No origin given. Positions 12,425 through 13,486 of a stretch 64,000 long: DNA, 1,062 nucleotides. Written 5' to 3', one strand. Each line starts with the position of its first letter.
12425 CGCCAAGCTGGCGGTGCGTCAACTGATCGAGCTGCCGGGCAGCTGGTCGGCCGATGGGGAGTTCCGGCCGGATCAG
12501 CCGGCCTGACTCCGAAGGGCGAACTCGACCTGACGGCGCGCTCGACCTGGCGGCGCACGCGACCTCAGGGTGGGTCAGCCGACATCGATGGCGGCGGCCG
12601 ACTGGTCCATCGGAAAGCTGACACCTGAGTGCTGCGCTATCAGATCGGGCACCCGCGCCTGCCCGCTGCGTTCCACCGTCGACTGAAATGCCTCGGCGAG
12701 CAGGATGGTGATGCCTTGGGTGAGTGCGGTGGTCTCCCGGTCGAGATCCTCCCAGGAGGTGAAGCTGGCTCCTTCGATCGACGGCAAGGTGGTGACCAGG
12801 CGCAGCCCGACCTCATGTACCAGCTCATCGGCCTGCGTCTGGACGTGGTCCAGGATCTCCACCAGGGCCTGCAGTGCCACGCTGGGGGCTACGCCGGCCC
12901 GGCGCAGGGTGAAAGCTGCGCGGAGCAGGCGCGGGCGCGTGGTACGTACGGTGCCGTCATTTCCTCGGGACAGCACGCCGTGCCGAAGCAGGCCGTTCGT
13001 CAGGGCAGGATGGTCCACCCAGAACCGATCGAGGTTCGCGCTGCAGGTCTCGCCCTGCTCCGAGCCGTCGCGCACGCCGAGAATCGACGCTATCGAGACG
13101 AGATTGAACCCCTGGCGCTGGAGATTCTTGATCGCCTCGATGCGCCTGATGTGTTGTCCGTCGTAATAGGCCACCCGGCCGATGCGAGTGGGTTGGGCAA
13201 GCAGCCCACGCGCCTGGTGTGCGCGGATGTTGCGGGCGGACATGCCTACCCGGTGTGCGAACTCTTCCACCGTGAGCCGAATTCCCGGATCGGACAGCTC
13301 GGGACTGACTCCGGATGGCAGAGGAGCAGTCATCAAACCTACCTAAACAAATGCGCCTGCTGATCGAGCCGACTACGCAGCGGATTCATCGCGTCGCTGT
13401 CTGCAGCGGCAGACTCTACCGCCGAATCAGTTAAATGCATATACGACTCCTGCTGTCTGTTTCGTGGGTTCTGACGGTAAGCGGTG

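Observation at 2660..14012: NHLP-leader linear azol(in)e RiPP with an extremely Cys-dense core (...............)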

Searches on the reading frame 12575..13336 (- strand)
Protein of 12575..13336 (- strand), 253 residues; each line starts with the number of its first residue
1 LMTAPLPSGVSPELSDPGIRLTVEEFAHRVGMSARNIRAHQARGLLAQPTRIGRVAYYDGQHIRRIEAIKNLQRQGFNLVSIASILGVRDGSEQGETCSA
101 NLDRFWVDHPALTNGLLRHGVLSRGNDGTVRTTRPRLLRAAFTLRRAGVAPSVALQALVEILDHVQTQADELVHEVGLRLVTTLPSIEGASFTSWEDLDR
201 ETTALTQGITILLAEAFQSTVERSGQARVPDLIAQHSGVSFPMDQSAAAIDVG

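Call 4: search_protein_families(library=ncbifam, proteins=[window:12575-13336:-], max_evalue=0.01)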
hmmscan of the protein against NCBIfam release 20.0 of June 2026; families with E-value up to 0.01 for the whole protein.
window:12575-13336:- (253 aa): 7 families
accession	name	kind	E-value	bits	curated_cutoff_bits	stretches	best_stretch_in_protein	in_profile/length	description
NF010315.0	PRK13752.1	subfamily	6.8e-09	35.9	261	1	21-99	8-87/144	mercury resistance transcriptional regulator MerR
TIGR02051.1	MerR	equivalog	2.5e-08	34.2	150.85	1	22-93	1-73/124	mercury resistance transcriptional regulator MerR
TIGR01950.1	SoxR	equivalog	7.3e-06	25.8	116.9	1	21-87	2-68/142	redox-sensitive transcriptional activator SoxR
TIGR02044.1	CueR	equivalog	4e-05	23.7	147.4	1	23-88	3-69/127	Cu(I)-responsive transcriptional regulator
NF047375.1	HeatShock_HspR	equivalog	0.00016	21.6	105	1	27-94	10-78/92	heat shock protein transcriptional repressor HspR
TIGR02047.1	CadR-PbrR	equivalog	0.00034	20.6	151.45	1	23-94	3-75/127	Cd(II)/Pb(II)-responsive transcriptional regulator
NF050798.1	TF_FtsR_Actino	equivalog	0.0025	18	150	0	16-78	104-162/223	transcriptional regulator FtsR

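Call 5: search_protein_families(library=pfam, proteins=[window:12575-13336:-], max_evalue=0.01)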
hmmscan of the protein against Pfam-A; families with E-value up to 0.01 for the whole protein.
window:12575-13336:- (253 aa): 2 families
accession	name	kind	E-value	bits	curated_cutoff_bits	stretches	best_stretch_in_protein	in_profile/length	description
PF13411.12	MerR_1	-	6.5e-13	49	21.6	1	22-86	2-66/69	MerR HTH family regulatory protein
PF00376.29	MerR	-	0.0053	17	28.2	0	22-51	1-30/38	MerR family regulatory protein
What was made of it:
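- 12575..13336 (-): MerR-family regulator (253 aa), divergent from the precursor gene. HTH at residues 20-99; the C-terminal ~150 aa have no family match. Pfam MerR_1 at 6.5e-13 (call 5).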

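Call 22: search_solved_structures(query=window:12575-13336:-, max_evalue=1, show_alignments=1)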
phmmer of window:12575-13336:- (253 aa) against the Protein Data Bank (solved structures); distinct sequences matched with E-value up to 1: 12.
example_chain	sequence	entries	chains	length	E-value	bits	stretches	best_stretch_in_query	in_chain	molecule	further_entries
5crl_A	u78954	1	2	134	1.5e-08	37.8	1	20-99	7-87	Mercuric resistance operon regulatory protein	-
4ua1_A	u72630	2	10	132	1.6e-05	27.8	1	21-93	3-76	Regulatory protein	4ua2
5gpe_A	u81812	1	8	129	0.0016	21.3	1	25-95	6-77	Transcriptional regulator, MerR-family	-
6jgf_A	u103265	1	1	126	0.0046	19.8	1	24-103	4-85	CadR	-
6jgv_A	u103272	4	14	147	0.006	19.4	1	24-98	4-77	CadR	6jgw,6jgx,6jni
6jyw_A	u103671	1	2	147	0.0073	19.1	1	24-98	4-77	CadR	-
6ldi_G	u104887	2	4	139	0.0098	18.7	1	21-88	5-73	HTH-type transcriptional regulator CueR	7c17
4wls_A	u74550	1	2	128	0.015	18.1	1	23-88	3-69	HTH-type transcriptional regulator CueR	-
1q05_A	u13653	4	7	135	0.019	17.8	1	23-88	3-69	Transcriptional regulator cueR | HTH-type transcriptional regulator CueR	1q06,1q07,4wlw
6xh7_G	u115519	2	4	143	0.021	17.6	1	23-88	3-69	HTH-type transcriptional regulator CueR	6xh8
2zhg_A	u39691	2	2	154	0.055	16.3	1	21-100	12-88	Redox-sensitive transcriptional activator soxR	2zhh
4r4e_B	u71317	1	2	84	0.093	15.5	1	31-88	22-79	HTH-type transcriptional regulator GlnR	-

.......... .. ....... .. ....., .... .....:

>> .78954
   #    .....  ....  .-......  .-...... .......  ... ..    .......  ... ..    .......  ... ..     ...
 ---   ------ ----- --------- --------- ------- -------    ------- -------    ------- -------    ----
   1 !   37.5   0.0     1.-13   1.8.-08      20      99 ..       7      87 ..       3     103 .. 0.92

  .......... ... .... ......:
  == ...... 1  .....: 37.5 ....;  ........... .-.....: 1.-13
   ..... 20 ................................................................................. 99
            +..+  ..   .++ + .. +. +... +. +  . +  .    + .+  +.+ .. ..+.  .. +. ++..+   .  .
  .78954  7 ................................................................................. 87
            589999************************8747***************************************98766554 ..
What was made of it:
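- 12575..13336 (-): PDB hits cover the HTH only (call 22).
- Tried and rejected: No TipAS domain was found by Pfam or PDB search (calls 5, 22).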
